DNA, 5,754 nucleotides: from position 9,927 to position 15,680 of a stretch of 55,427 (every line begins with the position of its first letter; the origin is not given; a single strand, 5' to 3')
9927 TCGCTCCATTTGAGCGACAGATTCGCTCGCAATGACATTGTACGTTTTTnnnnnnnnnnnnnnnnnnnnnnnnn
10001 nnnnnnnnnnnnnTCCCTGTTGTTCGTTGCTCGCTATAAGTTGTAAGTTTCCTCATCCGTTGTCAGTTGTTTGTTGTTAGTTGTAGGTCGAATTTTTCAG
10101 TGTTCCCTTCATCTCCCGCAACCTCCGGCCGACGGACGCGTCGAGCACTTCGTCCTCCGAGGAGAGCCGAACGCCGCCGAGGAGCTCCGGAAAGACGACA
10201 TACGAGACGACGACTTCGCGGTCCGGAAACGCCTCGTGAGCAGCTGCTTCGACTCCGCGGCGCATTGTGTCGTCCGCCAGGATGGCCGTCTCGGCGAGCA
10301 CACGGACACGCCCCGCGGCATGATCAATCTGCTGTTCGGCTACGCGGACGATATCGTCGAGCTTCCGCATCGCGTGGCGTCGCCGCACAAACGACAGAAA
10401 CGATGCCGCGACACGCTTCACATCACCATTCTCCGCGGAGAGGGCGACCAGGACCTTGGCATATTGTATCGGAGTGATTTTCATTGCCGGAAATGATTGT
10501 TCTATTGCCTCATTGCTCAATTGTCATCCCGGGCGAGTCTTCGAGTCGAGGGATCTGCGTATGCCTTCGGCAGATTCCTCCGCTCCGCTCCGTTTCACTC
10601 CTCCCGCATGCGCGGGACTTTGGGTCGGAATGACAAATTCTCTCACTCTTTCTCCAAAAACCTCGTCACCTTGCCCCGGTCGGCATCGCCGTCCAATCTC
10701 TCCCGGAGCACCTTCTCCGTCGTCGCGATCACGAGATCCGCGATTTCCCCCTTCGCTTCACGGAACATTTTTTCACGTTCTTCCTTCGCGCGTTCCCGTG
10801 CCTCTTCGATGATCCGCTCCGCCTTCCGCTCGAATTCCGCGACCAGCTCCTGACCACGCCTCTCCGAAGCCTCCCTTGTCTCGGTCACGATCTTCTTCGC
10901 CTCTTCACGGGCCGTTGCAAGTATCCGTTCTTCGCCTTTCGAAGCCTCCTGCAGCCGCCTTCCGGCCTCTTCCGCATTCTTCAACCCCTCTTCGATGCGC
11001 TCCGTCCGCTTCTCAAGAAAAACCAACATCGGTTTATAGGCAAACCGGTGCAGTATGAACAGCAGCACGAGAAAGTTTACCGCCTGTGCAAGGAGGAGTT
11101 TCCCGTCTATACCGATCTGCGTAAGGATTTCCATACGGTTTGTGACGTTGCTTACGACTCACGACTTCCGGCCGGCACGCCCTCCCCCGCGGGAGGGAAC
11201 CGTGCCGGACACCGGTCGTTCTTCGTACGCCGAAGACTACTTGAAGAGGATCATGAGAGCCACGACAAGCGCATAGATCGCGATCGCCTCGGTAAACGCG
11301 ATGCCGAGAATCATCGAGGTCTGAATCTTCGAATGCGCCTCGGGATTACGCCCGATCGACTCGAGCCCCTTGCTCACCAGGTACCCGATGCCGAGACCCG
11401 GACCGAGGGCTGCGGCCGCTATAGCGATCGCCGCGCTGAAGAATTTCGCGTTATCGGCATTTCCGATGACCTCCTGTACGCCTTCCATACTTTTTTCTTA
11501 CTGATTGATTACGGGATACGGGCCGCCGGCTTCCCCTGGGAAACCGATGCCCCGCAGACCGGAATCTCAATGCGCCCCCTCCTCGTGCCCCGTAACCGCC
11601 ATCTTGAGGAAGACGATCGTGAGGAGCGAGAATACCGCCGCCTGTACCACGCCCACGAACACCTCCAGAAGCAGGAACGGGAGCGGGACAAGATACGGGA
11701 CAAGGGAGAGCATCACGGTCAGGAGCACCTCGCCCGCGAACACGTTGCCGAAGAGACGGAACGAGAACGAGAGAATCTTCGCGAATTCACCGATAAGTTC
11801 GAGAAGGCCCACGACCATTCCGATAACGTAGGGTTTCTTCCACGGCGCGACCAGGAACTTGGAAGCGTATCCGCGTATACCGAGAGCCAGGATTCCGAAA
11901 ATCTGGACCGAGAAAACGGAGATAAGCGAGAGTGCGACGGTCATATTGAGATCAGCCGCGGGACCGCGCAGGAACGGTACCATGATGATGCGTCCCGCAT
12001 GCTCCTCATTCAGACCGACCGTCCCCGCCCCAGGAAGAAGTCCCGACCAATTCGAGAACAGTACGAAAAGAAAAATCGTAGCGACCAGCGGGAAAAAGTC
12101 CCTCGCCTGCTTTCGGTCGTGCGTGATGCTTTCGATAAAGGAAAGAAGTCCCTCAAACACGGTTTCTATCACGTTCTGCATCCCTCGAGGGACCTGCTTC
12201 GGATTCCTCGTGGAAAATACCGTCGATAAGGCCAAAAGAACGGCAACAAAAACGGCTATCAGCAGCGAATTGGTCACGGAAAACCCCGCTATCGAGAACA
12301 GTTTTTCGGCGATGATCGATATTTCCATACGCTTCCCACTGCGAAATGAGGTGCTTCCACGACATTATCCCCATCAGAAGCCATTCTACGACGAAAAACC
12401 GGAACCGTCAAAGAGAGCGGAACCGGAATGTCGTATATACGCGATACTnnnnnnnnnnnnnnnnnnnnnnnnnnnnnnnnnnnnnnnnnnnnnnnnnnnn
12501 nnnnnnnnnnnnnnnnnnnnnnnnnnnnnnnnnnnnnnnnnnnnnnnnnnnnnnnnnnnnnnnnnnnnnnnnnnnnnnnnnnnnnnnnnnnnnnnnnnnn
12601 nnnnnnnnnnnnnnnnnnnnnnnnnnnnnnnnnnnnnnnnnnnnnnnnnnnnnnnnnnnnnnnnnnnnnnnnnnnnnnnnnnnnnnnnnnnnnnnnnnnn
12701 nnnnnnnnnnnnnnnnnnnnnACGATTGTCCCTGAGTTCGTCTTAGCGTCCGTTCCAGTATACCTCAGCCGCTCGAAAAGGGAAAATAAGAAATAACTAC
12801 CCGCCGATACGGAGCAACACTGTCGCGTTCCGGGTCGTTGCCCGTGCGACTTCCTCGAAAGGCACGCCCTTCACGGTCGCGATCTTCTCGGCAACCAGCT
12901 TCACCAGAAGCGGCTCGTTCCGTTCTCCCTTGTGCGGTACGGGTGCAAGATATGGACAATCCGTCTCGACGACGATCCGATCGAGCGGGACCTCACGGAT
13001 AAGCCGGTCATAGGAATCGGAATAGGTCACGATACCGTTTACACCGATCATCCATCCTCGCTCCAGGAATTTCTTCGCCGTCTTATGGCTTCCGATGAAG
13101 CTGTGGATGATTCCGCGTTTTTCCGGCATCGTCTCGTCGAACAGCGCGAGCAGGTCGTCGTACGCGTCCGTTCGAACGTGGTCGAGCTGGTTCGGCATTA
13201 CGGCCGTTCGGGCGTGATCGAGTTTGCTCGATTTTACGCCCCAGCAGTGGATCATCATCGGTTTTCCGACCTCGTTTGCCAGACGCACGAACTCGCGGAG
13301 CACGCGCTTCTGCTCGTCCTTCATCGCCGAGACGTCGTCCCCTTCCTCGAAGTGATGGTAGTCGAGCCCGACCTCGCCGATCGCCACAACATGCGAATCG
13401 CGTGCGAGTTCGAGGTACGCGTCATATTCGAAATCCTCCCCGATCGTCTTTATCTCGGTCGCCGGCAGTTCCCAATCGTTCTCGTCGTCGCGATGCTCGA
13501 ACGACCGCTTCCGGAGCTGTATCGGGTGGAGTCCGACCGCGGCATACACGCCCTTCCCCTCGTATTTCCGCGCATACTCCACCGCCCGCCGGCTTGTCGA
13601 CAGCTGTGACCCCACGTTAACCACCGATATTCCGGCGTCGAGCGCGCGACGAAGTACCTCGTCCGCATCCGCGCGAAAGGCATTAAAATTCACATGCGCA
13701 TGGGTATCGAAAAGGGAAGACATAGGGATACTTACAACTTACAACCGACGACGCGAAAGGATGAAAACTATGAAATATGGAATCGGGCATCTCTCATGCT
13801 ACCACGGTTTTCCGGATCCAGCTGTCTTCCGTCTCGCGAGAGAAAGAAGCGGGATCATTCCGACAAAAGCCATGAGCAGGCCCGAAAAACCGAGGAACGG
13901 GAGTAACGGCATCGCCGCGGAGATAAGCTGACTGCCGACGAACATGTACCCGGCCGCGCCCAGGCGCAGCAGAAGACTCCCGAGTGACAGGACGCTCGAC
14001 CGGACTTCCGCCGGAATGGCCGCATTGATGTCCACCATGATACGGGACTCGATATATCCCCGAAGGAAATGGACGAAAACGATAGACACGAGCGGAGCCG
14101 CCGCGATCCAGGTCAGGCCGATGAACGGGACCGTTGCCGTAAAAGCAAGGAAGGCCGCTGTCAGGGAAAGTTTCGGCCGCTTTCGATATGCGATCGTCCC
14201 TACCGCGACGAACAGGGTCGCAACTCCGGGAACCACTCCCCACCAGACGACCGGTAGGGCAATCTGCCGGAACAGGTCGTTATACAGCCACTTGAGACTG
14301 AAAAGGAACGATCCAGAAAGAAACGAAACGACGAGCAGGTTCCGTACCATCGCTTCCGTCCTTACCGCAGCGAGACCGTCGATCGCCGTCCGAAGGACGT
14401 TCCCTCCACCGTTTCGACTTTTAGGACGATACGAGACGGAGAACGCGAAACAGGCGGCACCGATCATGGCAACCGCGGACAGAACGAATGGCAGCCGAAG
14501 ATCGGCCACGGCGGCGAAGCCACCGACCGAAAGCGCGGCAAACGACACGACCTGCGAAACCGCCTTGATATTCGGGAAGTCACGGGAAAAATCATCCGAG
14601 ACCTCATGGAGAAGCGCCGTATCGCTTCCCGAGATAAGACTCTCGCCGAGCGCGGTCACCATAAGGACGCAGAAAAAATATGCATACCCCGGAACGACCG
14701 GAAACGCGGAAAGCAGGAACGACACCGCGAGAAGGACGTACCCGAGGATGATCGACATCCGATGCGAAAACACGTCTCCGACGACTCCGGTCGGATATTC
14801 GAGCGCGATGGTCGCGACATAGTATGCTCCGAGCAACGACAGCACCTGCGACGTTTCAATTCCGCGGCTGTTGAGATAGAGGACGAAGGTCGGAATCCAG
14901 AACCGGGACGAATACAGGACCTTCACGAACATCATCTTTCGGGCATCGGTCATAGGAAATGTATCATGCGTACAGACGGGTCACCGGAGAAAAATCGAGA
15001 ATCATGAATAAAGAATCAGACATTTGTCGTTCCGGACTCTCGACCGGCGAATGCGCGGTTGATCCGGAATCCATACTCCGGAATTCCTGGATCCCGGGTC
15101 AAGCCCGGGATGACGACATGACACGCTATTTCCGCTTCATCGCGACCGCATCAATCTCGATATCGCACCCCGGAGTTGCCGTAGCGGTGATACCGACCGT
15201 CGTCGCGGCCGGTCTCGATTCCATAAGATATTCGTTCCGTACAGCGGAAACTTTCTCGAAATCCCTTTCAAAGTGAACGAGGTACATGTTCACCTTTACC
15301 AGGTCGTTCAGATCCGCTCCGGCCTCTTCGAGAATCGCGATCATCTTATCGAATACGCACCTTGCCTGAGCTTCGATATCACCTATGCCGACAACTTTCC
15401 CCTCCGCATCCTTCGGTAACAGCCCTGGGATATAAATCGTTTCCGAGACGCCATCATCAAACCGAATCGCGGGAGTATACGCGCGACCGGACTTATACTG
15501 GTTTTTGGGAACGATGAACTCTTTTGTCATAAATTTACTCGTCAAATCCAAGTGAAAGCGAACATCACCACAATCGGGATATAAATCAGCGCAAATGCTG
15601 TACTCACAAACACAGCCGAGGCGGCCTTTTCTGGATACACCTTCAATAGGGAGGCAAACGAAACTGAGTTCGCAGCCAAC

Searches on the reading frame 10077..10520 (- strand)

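Call 7: search_protein_families(library=pfam, proteins=[window:10077-10520:-])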
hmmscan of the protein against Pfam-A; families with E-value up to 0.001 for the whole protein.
window:10077-10520:- (147 aa): 1 family
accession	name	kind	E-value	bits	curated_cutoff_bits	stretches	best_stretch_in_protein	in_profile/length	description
PF00213.23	OSCP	-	1.2e-15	58.4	22.3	1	3-141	36-172/172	ATP synthase delta (OSCP) subunit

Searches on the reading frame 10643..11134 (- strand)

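Call 7: search_protein_families(library=pfam, proteins=[window:10643-11134:-])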
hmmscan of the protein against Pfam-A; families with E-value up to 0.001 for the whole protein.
window:10643-11134:- (163 aa): 1 family
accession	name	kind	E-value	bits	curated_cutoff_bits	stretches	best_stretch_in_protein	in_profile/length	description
PF00430.23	ATP-synt_B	-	8.6e-24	84.5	28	1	14-143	2-131/132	ATP synthase B/B' CF(0)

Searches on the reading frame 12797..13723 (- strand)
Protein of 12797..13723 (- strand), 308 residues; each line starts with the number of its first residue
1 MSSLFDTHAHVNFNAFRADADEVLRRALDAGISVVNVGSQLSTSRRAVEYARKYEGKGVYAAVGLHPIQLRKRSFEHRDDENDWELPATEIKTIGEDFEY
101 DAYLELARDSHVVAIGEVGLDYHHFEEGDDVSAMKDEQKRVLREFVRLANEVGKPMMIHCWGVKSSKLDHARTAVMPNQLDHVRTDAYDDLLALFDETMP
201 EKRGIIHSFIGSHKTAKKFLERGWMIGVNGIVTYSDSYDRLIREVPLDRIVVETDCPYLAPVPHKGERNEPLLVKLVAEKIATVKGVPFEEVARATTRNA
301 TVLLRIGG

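Call 102: search_protein_families(library=pfam, proteins=[window:12797-13723:-], max_evalue=0.00001)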
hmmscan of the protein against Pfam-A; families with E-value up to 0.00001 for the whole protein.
window:12797-13723:- (308 aa): 1 family
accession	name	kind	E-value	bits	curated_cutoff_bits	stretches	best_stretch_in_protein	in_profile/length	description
PF01026.27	TatD_DNase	-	2e-67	227.7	27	1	5-303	1-251/253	TatD related DNase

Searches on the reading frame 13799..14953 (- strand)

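Call 102: search_protein_families(library=pfam, proteins=[window:13799-14953:-], max_evalue=0.00001)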
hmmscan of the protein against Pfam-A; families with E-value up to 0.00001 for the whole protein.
window:13799-14953:- (384 aa): 1 family
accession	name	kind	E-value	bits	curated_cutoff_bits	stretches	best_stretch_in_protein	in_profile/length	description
PF07690.21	MFS_1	-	3.3e-12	46.4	33.4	1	20-334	16-344/347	Major Facilitator Superfamily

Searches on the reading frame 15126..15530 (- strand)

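Call 102: search_protein_families(library=pfam, proteins=[window:15126-15530:-], max_evalue=0.00001)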
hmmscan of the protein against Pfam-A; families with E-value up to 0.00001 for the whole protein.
window:15126-15530:- (134 aa): 1 family
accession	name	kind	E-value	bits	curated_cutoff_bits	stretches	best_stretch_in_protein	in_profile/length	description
PF01042.26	Ribonuc_L-PSP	-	1.7e-21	76.9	27.3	1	16-131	9-120/121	Endoribonuclease L-PSP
